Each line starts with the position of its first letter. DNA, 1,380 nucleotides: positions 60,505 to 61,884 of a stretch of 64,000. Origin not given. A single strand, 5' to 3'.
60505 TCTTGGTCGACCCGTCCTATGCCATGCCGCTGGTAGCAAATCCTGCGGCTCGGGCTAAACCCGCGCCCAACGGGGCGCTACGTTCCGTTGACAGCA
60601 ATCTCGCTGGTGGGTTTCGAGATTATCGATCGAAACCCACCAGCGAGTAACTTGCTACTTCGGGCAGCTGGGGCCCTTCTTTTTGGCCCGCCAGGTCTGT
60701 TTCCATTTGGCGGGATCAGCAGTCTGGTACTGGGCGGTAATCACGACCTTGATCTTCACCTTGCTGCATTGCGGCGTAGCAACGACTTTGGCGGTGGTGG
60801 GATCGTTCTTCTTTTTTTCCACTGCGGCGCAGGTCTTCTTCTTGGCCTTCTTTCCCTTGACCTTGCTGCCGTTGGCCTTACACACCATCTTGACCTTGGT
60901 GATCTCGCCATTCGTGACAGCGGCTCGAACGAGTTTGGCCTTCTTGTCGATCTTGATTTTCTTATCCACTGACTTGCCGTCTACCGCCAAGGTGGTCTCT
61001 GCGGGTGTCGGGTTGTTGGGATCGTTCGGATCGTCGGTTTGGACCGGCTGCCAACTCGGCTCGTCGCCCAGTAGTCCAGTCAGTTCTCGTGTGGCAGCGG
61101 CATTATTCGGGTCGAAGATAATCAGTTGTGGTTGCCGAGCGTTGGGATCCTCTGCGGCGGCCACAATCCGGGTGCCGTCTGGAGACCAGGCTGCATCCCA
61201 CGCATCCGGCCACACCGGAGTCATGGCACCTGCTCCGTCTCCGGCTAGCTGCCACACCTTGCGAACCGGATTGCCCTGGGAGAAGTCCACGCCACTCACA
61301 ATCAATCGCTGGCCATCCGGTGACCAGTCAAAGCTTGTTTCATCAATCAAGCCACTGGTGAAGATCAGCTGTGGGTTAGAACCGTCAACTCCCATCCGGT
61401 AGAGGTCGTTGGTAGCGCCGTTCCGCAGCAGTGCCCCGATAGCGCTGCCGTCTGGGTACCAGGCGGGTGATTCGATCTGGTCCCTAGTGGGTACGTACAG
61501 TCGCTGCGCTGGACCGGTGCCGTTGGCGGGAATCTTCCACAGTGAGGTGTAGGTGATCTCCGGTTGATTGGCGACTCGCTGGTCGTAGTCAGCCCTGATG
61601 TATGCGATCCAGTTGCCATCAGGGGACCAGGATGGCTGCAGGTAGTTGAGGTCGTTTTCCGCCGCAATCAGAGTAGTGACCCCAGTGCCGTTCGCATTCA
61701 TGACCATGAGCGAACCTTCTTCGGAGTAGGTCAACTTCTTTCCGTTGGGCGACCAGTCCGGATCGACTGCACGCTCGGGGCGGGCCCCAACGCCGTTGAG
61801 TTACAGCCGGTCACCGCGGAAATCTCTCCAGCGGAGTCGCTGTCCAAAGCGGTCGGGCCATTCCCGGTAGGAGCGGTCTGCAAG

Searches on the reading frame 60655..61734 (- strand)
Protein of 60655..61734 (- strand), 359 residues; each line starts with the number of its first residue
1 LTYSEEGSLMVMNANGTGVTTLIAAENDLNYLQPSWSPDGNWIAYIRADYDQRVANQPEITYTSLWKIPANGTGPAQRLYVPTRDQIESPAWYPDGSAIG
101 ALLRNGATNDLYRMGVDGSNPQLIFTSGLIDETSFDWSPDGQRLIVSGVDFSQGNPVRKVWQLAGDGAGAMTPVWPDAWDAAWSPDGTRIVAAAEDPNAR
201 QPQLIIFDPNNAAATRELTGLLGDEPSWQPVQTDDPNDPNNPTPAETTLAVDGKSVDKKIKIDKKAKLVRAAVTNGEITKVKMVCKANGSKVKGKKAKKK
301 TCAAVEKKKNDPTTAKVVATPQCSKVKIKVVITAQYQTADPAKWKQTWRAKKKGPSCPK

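Call 7: search_protein_families(library=ncbifam, proteins=[window:60655-61734:-])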
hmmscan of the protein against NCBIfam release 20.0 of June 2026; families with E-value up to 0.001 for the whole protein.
window:60655-61734:- (359 aa): 4 families
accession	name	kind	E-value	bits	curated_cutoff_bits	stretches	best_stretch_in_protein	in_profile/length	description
TIGR02800.1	propeller_TolB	equivalog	2.2e-14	53.2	343.15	1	6-230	170-375/418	Tol-Pal system beta propeller repeat protein TolB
NF033523.0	lasso_peptidase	equivalog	8.2e-11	41.4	400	1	87-147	90-149/638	Atxe2 family lasso peptide isopeptidase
NF002183.0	PRK01029.1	equivalog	4.9e-06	25.8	405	0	78-205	274-400/429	Tol-Pal system protein TolB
NF053518.1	DipepPtdsDpp5Prph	equivalog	7.3e-06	24.8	900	1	35-145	18-121/655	dipeptidyl-peptidase Dpp5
